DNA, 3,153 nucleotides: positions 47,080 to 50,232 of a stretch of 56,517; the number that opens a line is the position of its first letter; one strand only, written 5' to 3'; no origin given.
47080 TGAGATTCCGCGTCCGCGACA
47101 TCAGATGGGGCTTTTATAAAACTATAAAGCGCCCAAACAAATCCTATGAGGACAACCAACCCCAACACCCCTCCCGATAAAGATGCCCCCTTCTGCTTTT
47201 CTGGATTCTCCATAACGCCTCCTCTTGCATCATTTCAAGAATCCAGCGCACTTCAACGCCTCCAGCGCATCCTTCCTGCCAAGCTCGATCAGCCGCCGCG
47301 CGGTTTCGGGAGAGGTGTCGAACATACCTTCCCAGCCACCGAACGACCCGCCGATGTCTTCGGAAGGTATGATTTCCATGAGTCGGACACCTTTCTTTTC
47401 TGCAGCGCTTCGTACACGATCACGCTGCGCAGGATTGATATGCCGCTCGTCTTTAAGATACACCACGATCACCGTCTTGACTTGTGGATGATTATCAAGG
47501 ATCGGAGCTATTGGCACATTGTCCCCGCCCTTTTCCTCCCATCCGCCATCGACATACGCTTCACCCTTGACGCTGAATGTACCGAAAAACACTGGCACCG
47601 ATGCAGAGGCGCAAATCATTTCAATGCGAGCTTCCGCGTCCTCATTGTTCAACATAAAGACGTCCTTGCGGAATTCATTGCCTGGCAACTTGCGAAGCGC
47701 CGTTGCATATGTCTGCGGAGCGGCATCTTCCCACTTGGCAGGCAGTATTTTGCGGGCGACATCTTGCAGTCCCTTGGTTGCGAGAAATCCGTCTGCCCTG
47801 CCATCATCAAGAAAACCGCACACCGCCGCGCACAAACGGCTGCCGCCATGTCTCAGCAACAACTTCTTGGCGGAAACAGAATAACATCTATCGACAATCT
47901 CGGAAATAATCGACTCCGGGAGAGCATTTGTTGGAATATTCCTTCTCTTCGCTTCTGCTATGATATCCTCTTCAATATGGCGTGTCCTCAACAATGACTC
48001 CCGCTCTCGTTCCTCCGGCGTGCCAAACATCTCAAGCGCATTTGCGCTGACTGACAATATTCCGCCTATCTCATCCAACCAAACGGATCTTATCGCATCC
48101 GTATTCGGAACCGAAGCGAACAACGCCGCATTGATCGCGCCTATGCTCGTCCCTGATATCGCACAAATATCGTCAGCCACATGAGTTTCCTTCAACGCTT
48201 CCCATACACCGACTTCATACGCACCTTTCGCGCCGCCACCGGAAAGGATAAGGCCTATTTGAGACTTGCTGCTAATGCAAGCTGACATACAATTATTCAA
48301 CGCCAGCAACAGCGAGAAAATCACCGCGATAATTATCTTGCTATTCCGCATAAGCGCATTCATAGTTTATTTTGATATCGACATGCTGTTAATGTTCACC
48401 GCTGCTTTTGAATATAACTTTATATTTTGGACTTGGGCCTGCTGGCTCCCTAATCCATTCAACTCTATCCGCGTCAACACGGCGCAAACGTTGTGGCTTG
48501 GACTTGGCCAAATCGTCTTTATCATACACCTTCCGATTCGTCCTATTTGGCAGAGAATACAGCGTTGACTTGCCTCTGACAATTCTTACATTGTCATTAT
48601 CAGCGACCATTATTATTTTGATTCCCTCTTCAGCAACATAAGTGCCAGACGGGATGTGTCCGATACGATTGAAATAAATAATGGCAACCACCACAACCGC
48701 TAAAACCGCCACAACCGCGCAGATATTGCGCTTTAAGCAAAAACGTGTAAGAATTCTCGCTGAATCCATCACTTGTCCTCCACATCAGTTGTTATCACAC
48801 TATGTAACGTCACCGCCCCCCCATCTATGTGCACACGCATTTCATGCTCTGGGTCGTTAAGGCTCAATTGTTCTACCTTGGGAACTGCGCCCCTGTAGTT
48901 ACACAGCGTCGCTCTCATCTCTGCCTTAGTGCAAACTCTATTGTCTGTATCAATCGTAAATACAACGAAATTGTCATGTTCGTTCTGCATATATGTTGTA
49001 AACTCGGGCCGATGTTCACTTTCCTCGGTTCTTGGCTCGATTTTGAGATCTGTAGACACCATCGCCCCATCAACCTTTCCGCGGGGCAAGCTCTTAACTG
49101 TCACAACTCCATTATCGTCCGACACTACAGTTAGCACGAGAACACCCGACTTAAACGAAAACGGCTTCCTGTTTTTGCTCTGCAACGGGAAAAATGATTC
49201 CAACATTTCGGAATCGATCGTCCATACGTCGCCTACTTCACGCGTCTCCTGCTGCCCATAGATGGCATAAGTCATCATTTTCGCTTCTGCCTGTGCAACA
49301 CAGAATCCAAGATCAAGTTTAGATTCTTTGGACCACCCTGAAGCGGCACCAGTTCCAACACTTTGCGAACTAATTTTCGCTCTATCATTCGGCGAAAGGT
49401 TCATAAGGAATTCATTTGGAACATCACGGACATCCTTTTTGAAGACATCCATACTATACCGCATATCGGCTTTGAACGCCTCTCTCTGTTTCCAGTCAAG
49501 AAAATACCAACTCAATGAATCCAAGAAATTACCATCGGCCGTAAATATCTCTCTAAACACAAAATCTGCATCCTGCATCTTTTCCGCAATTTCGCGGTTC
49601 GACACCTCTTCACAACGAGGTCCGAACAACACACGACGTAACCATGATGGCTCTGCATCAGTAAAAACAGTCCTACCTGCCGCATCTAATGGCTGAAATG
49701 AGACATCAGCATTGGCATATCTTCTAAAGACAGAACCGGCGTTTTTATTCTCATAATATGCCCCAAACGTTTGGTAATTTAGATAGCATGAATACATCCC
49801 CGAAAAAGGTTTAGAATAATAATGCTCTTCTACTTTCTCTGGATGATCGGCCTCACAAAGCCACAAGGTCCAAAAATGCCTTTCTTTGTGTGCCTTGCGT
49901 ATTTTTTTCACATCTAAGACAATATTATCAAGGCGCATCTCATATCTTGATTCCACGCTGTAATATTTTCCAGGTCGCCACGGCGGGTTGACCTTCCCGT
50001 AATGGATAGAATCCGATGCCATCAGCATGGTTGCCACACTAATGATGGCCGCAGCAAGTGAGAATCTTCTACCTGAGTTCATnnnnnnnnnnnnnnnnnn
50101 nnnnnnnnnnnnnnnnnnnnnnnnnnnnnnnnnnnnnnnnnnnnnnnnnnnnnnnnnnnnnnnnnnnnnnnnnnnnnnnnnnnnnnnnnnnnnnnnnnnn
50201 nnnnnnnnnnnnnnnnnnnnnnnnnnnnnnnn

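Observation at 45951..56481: Tightly packed 11-gene envelope operon of mostly unknown proteins (ABC exporter, two paralogous secreted proteins, secreted patatin, M48 protease, Sel1, DUF697-like)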

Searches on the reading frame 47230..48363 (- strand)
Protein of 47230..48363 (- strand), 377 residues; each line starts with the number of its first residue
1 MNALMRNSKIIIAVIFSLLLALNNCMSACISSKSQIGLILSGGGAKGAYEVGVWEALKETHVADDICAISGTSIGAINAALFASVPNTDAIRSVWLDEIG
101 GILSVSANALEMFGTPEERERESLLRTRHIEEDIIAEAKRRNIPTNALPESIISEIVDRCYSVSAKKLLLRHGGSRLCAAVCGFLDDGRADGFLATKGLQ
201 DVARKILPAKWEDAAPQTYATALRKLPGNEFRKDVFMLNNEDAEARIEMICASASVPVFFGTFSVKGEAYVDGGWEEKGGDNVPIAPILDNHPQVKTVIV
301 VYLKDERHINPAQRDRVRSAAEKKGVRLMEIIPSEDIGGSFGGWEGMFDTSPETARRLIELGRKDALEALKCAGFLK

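Call 3: search_protein_families(library=pfam, proteins=[window:47230-48363:-], max_evalue=0.1)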
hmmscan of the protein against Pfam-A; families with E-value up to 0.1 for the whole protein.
window:47230-48363:- (377 aa): 1 family
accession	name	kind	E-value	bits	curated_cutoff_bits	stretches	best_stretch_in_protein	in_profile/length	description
PF01734.28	Patatin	-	4.3e-22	79.7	27.7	1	38-284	1-186/191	Patatin-like phospholipase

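Call 4: search_protein_families(library=ncbifam, proteins=[window:47230-48363:-], max_evalue=0.1)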
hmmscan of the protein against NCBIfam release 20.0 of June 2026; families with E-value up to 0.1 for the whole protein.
window:47230-48363:- (377 aa): 4 families
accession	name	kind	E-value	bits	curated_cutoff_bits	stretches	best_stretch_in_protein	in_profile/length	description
NF053870.1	DS2_1_antiphage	equivalog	4.2e-07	29.6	400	1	38-106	3-74/299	anti-phage phospholipase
NF041079.1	CBASS_lipase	equivalog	1.2e-06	28.1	200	1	38-107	4-76/317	CBASS cGAMP-activated phospholipase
NF007623.0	PRK10279.1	equivalog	4.1e-05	22.9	272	1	33-84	3-52/301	patatin-like phospholipase RssA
NF043045.1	T4SS_VpdC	equivalog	0.00012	20.2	1000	1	38-81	308-349/880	Dot/Icm T4SS effector VpdC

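Call 8: search_protein_families(library=padloc, proteins=[window:47230-48363:-], max_evalue=0.01)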
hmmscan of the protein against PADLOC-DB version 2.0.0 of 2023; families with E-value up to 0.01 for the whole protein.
window:47230-48363:- (377 aa): 3 families
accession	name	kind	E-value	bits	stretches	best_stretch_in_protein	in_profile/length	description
PDLC00755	Effector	-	1.6e-07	28.8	1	38-106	14-85/311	Phospholipase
PDLC00758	Effector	-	4.7e-07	27.4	1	38-102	9-77/331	Phospholipase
PDLC00757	Effector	-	5.6e-07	27.2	1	38-107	13-85/331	Phospholipase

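Call 51: search_solved_structures(query=window:47230-48363:-, max_evalue=0.001)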
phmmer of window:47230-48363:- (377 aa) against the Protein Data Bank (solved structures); distinct sequences matched with E-value up to 0.001: 6.
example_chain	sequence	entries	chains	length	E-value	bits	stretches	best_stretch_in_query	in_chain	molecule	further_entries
5fqu_A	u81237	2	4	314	3.3e-08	36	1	33-85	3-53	PATATIN-LIKE PROTEIN, PLPD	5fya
4akx_B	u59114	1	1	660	1.6e-06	30.5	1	32-94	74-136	EXOU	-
3tu3_B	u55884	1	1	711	1.8e-06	30.4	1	32-94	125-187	ExoU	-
4akf_A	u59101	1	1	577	1.8e-05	27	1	29-84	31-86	VIPD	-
4kyi_A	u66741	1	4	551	2.4e-05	26.6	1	29-84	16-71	VipD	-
4qmk_A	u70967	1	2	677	0.0001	24.5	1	30-89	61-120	Type III secretion system effector protein ExoU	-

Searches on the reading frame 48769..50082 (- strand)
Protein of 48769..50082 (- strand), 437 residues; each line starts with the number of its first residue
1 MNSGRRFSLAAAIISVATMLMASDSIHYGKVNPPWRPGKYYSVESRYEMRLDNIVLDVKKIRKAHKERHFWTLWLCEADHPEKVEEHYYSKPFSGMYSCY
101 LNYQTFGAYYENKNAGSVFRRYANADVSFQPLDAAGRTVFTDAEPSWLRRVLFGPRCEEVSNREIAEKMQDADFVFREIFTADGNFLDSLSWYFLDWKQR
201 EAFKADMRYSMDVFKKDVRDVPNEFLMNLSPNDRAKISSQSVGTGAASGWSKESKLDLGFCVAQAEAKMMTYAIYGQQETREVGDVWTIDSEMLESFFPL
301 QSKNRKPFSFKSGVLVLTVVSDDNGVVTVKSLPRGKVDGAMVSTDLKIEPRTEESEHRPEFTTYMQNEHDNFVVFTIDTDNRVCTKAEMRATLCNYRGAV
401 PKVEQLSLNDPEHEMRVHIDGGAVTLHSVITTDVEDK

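Call 3: search_protein_families(library=pfam, proteins=[window:48769-50082:-], max_evalue=0.1)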
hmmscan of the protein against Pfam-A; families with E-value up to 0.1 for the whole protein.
window:48769-50082:- (437 aa): 0 families

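Call 4: search_protein_families(library=ncbifam, proteins=[window:48769-50082:-], max_evalue=0.1)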
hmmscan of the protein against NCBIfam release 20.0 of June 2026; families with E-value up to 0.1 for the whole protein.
window:48769-50082:- (437 aa): 0 families

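Call 8: search_protein_families(library=padloc, proteins=[window:48769-50082:-], max_evalue=0.01)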
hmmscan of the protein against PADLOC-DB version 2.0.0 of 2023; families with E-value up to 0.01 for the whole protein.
window:48769-50082:- (437 aa): 0 families

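Call 100: search_solved_structures(query=A3, max_evalue=10)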
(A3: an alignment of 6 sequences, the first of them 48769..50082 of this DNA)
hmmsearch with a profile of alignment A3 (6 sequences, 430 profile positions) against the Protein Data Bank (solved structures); distinct sequences matched with E-value up to 10: 1.
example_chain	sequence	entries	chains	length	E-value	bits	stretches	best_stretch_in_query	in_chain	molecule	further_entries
6ek4_A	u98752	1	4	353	0.0061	18.5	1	335-416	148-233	PaxB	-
